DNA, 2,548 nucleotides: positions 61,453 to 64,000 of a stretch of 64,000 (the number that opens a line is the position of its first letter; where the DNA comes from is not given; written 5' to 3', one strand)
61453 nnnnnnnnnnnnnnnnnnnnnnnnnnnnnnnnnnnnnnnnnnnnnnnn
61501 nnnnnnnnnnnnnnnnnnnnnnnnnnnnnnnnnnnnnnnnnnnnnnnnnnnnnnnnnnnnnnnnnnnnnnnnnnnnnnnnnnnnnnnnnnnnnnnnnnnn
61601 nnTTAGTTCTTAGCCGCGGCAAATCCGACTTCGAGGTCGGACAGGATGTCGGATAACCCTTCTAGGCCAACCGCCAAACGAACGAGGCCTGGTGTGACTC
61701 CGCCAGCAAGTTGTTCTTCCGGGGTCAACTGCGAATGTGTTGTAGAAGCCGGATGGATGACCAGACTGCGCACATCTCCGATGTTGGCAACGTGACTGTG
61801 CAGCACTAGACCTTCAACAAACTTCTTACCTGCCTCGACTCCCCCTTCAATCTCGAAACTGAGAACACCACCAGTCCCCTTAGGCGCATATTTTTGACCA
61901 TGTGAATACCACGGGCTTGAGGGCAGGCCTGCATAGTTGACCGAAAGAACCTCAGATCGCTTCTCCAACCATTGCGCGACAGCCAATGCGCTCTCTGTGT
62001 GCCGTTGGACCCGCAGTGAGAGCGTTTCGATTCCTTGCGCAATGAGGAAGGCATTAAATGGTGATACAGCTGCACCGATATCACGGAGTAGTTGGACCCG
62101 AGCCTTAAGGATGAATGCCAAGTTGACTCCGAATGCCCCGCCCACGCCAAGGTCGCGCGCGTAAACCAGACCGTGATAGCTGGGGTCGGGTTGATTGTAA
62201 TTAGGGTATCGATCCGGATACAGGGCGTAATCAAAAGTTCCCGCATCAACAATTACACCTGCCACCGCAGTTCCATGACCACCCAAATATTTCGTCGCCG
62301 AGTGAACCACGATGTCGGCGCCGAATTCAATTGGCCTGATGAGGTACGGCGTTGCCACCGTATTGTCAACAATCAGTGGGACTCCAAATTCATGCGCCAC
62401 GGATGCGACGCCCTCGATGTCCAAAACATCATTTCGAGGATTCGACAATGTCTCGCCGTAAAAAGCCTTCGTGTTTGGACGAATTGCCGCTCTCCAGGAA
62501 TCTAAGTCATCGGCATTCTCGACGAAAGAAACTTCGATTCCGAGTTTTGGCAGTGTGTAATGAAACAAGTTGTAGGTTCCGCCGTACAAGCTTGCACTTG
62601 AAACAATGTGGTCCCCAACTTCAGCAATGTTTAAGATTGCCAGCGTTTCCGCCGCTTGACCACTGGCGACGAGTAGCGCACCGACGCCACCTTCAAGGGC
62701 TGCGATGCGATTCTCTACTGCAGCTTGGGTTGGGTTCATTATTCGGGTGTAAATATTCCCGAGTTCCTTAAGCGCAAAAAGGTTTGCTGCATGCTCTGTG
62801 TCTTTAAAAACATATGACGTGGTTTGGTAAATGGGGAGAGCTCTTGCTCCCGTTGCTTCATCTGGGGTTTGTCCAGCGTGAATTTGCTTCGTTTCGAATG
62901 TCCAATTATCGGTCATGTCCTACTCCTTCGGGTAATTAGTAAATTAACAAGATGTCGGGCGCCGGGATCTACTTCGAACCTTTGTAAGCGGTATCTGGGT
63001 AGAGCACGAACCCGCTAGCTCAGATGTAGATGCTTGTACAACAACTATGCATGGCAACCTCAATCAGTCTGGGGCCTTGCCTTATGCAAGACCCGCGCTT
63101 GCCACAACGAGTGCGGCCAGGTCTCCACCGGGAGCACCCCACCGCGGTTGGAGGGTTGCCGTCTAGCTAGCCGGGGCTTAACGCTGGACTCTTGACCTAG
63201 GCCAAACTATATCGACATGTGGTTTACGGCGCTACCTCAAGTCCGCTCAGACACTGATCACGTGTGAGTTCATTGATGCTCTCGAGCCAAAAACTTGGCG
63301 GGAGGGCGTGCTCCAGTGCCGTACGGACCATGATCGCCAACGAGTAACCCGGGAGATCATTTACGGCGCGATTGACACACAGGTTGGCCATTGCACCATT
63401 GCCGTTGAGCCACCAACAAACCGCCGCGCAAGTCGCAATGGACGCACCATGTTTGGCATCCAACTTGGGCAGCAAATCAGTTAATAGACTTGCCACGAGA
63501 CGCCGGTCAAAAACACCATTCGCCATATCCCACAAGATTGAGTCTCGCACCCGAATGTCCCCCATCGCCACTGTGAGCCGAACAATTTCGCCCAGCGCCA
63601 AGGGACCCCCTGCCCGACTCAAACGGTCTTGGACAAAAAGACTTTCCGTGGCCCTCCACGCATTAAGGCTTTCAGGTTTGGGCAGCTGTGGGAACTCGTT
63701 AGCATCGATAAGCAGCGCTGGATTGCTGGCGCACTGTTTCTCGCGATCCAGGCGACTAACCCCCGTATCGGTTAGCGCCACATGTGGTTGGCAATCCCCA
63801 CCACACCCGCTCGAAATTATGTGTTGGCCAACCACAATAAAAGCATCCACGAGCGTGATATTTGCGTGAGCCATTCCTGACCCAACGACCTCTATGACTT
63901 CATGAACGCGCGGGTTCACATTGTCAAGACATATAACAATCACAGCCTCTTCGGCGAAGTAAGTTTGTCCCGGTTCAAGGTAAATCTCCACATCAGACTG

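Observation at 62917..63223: SAM-IV riboswitch separated from metY by an unusually long leader containing a switch-like hairpin and a Cys-Cys mini-uORF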

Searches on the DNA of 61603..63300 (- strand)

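Call 4: search_rna_families(source=window, start=62850, end=63300, threshold=evalue, max_evalue=10, show_alignments=3)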
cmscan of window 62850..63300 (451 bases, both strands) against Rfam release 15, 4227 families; matches with E-value up to 10: 1.
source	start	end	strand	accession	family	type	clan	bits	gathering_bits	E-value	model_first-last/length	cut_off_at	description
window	63090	63197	-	RF00634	SAM-IV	Cis-reg; riboswitch;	CL00012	90.8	38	3.2e-17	1-116/116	no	SAM (S-adenosyl methionine) riboswitch aptamer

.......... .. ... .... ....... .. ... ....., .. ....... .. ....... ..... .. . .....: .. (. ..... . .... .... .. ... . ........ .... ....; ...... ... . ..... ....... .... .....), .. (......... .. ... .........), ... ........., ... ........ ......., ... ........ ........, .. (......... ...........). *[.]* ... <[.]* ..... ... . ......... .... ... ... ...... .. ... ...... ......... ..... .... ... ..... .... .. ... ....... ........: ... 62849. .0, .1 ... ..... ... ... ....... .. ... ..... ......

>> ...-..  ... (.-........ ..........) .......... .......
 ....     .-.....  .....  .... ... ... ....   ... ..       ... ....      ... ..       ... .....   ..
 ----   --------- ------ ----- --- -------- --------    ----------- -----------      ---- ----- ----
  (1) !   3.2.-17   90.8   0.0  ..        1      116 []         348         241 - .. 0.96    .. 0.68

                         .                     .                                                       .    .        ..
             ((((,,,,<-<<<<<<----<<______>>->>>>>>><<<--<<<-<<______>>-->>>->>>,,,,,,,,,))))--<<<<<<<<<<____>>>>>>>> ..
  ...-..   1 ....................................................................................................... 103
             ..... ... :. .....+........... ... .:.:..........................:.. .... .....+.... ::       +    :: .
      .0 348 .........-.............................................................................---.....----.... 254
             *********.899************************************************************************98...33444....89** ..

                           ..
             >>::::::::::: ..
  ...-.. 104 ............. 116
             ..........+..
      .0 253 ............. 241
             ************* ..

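Call 37: search_rna_families(sources=[L015, L027, L033, L034, L035, L036, L038, L039, L040, L044, L053, L057, L058, L062, L064, L069, L074], threshold=gathering)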
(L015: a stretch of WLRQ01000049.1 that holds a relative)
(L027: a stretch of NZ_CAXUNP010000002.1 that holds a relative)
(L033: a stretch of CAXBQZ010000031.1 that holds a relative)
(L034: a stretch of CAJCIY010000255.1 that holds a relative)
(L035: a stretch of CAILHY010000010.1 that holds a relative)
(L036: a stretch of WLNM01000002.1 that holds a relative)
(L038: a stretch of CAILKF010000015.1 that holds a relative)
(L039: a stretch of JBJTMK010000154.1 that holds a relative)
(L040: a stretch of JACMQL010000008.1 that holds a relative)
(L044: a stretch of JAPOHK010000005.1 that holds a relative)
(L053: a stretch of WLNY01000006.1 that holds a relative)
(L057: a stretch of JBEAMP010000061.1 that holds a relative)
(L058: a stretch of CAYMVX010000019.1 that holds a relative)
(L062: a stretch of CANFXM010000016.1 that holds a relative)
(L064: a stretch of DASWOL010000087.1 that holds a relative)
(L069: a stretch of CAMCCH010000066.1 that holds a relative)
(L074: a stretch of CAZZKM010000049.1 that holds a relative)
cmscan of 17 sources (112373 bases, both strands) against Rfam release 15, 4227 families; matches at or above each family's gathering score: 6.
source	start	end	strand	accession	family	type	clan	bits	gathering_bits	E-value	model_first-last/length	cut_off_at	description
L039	2069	2147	+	RF00005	tRNA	Gene; tRNA;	CL00001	59.4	29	4.5e-10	1-71/71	no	tRNA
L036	1544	1624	+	RF00005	tRNA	Gene; tRNA;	CL00001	58.5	29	7.9e-10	1-71/71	no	tRNA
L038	394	474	+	RF00005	tRNA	Gene; tRNA;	CL00001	58.5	29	7.9e-10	1-71/71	no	tRNA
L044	1550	1630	+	RF00005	tRNA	Gene; tRNA;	CL00001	58.5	29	7.9e-10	1-71/71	no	tRNA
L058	120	200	+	RF00005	tRNA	Gene; tRNA;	CL00001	56.4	29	3e-09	1-71/71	no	tRNA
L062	2497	2577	+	RF00005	tRNA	Gene; tRNA;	CL00001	56.3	29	3.3e-09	1-71/71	no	tRNA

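Call 69: search_rna_families(sources=[L001, L003, L006, L009, L013, L017, L020, L023, L026, L028, L029, L037, L051, L201, L202, L203], threshold=gathering)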
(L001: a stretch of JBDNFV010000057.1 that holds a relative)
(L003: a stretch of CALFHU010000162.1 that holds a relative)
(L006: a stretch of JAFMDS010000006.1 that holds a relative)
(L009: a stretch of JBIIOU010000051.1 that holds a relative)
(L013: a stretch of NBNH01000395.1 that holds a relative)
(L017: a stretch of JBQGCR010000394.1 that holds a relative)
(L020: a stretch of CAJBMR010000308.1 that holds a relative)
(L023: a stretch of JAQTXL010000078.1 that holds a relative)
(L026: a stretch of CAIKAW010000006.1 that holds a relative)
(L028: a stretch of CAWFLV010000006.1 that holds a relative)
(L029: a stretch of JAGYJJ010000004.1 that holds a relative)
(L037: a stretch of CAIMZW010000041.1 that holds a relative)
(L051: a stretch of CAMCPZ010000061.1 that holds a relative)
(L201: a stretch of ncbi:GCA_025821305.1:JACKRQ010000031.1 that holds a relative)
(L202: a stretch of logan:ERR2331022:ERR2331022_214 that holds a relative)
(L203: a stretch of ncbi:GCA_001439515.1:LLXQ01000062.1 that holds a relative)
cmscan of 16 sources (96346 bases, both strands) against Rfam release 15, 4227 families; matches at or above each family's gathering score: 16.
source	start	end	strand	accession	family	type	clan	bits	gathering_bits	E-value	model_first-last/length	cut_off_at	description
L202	1042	1161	+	RF00634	SAM-IV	Cis-reg; riboswitch;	CL00012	117.2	38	7.4e-21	1-116/116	no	SAM (S-adenosyl methionine) riboswitch aptamer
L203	920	1039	+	RF00634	SAM-IV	Cis-reg; riboswitch;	CL00012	117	38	8.1e-21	1-116/116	no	SAM (S-adenosyl methionine) riboswitch aptamer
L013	2751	2857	+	RF00634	SAM-IV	Cis-reg; riboswitch;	CL00012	116.3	38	1.2e-20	1-116/116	no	SAM (S-adenosyl methionine) riboswitch aptamer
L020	2731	2837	+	RF00634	SAM-IV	Cis-reg; riboswitch;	CL00012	115.7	38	1.6e-20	1-116/116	no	SAM (S-adenosyl methionine) riboswitch aptamer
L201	899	1018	+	RF00634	SAM-IV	Cis-reg; riboswitch;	CL00012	115.3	38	2e-20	1-116/116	no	SAM (S-adenosyl methionine) riboswitch aptamer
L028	2663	2777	+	RF00634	SAM-IV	Cis-reg; riboswitch;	CL00012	110.8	38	2.1e-19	1-116/116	no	SAM (S-adenosyl methionine) riboswitch aptamer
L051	2829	2942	+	RF00634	SAM-IV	Cis-reg; riboswitch;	CL00012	108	38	9e-19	1-116/116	no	SAM (S-adenosyl methionine) riboswitch aptamer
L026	2697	2805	+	RF00634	SAM-IV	Cis-reg; riboswitch;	CL00012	107.8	38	9.9e-19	1-116/116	no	SAM (S-adenosyl methionine) riboswitch aptamer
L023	2740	2845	+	RF00634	SAM-IV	Cis-reg; riboswitch;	CL00012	106.5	38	2e-18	1-116/116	no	SAM (S-adenosyl methionine) riboswitch aptamer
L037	2828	2941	+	RF00634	SAM-IV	Cis-reg; riboswitch;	CL00012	105.5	38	3.3e-18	1-116/116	no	SAM (S-adenosyl methionine) riboswitch aptamer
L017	2611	2725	+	RF00634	SAM-IV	Cis-reg; riboswitch;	CL00012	101.6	38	2.5e-17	1-116/116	no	SAM (S-adenosyl methionine) riboswitch aptamer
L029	2630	2733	+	RF00634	SAM-IV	Cis-reg; riboswitch;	CL00012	100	38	5.8e-17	1-116/116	no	SAM (S-adenosyl methionine) riboswitch aptamer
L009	2705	2811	+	RF00634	SAM-IV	Cis-reg; riboswitch;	CL00012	97.7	38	1.9e-16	1-116/116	no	SAM (S-adenosyl methionine) riboswitch aptamer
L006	2685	2793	+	RF00634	SAM-IV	Cis-reg; riboswitch;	CL00012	96.6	38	3.5e-16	1-116/116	no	SAM (S-adenosyl methionine) riboswitch aptamer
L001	2729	2836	+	RF00634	SAM-IV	Cis-reg; riboswitch;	CL00012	91.1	38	5.8e-15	1-116/116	no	SAM (S-adenosyl methionine) riboswitch aptamer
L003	2719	2826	+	RF00634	SAM-IV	Cis-reg; riboswitch;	CL00012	90.6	38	7.5e-15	1-116/116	no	SAM (S-adenosyl methionine) riboswitch aptamer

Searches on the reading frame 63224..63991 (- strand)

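Call 52: search_protein_families(library=pfam, proteins=[window:63224-63991:-])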
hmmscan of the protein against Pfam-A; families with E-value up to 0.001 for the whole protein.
window:63224-63991:- (255 aa): 1 family
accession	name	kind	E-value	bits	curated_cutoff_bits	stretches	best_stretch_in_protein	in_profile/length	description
PF13830.11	DUF4192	-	2.3e-17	64.4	27.8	1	120-232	210-320/321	Domain of unknown function (DUF4192)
